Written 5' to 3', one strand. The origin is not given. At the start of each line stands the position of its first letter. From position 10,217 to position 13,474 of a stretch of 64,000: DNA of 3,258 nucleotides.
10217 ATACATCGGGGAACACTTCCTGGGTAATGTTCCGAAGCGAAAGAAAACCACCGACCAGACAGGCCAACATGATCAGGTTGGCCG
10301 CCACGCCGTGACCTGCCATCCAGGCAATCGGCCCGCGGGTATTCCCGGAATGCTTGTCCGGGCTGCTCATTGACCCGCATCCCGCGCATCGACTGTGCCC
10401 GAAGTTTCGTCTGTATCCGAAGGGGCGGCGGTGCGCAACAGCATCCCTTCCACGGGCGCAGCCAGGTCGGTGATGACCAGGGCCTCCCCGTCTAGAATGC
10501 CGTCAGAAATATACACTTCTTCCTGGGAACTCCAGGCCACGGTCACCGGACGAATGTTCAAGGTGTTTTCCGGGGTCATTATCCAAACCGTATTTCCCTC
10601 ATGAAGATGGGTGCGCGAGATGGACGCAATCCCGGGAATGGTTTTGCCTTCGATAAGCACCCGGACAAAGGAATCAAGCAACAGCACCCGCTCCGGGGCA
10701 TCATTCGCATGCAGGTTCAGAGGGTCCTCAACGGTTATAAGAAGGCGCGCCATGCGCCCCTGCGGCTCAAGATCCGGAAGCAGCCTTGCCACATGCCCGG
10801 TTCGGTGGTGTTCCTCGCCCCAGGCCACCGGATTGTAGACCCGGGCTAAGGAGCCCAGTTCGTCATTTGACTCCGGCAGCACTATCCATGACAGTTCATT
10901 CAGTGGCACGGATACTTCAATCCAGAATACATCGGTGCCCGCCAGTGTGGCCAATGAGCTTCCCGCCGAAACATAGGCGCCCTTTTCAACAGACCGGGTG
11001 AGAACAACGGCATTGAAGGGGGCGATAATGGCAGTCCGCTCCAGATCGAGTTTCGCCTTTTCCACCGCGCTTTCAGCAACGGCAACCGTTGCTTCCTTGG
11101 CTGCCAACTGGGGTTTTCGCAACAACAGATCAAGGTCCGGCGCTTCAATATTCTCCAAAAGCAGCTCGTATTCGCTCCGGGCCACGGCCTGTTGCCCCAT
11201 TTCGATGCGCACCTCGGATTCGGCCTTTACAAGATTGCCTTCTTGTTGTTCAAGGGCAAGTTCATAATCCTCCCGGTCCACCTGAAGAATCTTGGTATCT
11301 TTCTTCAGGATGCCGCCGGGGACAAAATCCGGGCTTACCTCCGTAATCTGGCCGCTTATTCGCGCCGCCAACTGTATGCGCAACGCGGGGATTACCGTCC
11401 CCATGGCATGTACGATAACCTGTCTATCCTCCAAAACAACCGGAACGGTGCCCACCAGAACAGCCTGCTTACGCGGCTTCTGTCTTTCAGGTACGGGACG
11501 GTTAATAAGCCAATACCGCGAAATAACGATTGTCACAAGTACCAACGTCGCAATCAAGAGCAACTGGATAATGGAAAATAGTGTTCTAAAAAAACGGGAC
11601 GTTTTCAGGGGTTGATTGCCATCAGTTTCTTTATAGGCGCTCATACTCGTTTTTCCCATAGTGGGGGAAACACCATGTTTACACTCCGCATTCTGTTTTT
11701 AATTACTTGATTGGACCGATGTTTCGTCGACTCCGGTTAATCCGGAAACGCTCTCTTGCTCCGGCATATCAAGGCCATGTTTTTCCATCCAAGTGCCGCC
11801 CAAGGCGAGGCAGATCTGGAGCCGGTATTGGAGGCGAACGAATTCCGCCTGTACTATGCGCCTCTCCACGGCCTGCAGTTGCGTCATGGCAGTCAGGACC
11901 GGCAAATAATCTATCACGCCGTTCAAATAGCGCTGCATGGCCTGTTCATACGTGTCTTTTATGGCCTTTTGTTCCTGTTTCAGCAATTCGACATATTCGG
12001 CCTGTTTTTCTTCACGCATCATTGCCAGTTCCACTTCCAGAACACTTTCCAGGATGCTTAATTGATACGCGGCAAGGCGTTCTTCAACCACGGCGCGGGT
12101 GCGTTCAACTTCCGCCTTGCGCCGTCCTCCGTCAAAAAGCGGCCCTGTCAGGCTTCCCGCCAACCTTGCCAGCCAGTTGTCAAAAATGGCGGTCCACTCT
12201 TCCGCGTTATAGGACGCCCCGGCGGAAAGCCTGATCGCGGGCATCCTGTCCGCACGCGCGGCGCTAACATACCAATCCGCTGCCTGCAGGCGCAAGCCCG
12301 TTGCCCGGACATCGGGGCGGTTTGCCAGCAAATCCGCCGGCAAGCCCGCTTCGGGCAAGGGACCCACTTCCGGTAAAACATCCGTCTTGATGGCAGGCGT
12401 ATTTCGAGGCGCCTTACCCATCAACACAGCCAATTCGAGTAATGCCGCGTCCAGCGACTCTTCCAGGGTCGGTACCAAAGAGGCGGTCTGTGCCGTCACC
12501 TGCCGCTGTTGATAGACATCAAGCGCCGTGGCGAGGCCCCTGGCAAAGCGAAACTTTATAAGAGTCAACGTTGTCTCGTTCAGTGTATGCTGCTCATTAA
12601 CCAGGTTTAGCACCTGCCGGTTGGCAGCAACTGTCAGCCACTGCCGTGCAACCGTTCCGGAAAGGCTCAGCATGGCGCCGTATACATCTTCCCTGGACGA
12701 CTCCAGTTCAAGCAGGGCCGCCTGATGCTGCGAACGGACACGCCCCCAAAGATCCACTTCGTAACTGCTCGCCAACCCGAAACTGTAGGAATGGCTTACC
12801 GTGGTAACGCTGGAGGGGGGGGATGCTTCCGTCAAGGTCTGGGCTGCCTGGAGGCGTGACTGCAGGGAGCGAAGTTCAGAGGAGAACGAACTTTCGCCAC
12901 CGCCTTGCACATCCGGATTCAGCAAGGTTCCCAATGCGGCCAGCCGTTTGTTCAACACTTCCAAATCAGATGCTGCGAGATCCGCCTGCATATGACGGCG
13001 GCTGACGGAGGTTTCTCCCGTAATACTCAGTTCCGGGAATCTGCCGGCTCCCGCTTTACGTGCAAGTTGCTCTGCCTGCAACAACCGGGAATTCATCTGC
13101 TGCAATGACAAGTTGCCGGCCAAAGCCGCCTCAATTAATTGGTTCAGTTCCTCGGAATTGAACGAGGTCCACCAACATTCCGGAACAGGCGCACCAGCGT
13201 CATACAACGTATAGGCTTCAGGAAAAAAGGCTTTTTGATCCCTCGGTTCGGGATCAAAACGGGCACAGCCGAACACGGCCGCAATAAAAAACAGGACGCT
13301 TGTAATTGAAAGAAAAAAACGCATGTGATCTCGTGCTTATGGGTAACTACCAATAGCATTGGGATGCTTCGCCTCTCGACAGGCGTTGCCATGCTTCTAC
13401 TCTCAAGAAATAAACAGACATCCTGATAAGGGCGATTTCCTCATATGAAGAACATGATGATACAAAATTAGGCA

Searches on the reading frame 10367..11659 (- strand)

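Call 5: search_protein_families(library=pfam, proteins=[window:10367-11659:-], max_evalue=0.01)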
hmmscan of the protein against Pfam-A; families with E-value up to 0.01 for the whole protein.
window:10367-11659:- (430 aa): 2 families
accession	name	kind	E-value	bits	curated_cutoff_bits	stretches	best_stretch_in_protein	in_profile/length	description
PF13437.12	HlyD_3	-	1.3e-13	52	22.2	1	211-314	2-97/106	HlyD family secretion protein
PF16576.10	HlyD_D23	-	9.7e-10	38.5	30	1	197-313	97-204/214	Barrel-sandwich domain of CusB or HlyD membrane-fusion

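Call 6: search_protein_families(library=ncbifam, proteins=[window:10367-11659:-], max_evalue=0.01)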
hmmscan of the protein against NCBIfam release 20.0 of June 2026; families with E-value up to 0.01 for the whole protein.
window:10367-11659:- (430 aa): 18 families
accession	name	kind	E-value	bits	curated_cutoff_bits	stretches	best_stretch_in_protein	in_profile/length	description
TIGR01730.1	RND_mfp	subfamily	6e-30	104.3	94.9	1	74-401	6-312/322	efflux RND transporter periplasmic adaptor subunit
NF008589.1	PRK11556.1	equivalog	9.2e-18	64.3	391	1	83-261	73-247/392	MdtA/MuxA family multidrug efflux RND transporter periplasmic adaptor subunit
TIGR00999.1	8a0102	subfamily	1.5e-13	50.5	319.3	1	117-397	3-265/271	CzcB/NccB family metal efflux transporter periplasmic adaptor subunit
NF002939.0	PRK03598.1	equivalog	2.2e-13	50.1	393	1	181-256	177-252/332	secretion protein HlyD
TIGR00998.1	8a0101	subfamily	2.5e-13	49.7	390.8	1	181-250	178-246/334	EmrA/EmrK family multidrug efflux transporter periplasmic adaptor subunit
NF011604.1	PRK15030.1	equivalog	1.8e-12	47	765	1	60-254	31-221/397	multidrug efflux RND transporter periplasmic adaptor subunit AcrA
NF011715.0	PRK15136.1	equivalog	7.8e-10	37.9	563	1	188-249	195-256/390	multidrug efflux MFS transporter periplasmic adaptor subunit EmrA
NF007850.1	PRK10559.1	equivalog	4.4e-09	35.9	400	1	96-248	42-187/303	p-hydroxybenzoic acid efflux pump subunit AaeA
NF007785.0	PRK10476.1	equivalog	1.5e-08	33.9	376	1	185-250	185-250/347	multidrug transporter subunit MdtN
NF033138.2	RND-peri-MexC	equivalog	1.8e-08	33.9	625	1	57-235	26-198/375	MexC family multidrug efflux RND transporter periplasmic adaptor subunit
NF045904.1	RND-peri-MexE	equivalog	1.9e-08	33.6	714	1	95-243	64-207/390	multidrug efflux RND transporter periplasmic adaptor subunit MexE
NF007362.0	PRK09859.1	equivalog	2.6e-08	33.4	738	1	70-248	37-211/385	multidrug transporter subunit MdtE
NF000272.2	OqxA_adapt_sub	exception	3e-08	33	835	1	87-240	60-207/391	multidrug efflux RND transporter periplasmic adaptor subunit OqxA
NF007132.1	PRK09578.1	equivalog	1.8e-07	30.3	512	1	96-254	67-221/396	MexX/AxyX family multidrug efflux RND transporter periplasmic adaptor subunit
NF033834.1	RND_adapt_MexA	exception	2.4e-05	23.6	750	1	112-253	79-204/373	multidrug efflux RND transporter periplasmic adaptor subunit MexA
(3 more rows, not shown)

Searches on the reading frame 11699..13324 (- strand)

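Call 5: search_protein_families(library=pfam, proteins=[window:11699-13324:-], max_evalue=0.01)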
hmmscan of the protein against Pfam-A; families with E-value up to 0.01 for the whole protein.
window:11699-13324:- (541 aa): 1 family
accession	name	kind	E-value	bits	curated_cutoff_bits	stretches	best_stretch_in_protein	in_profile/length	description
PF02321.23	OEP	-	9e-35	120.6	22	2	330-509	6-187/187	Outer membrane efflux protein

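Call 6: search_protein_families(library=ncbifam, proteins=[window:11699-13324:-], max_evalue=0.01)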
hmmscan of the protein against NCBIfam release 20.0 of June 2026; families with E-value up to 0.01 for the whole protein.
window:11699-13324:- (541 aa): 8 families
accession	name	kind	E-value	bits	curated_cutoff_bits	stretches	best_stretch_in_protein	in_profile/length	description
TIGR01845.1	outer_NodT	subfamily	5.6e-72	243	210.05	2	165-510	111-459/460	efflux transporter outer membrane subunit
NF033143.1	efflux_OM_AdeK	equivalog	3.9e-38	131.4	900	1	173-513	119-463/480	multidrug efflux RND transporter AdeIJK outer membrane channel subunit AdeK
NF007390.0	PRK09915.1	equivalog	2.3e-31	109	597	2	182-512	147-479/488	MdtP family multidrug efflux transporter outer membrane subunit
NF033142.1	efflux_OM_AdeC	exception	1.1e-30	106.6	975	1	181-511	127-461/465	multidrug efflux RND transporter AdeABC outer membrane channel subunit AdeC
NF047721.1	ToxDrgExpTdeA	equivalog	1.7e-24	86.6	550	2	172-512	114-453/455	toxin/drug exporter TdeA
NF007347.1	PRK09837.1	subfamily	3e-24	85.8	598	1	172-514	117-461/461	Cu(I)/Ag(I) efflux RND transporter outer membrane protein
TIGR01844.1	type_I_sec_TolC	subfamily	4.1e-23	82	225.15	1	196-509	87-398/414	TolC family outer membrane protein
NF008524.1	PRK11459.1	equivalog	1.9e-21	76.4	650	2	181-512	144-476/478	multidrug resistance outer membrane protein MdtQ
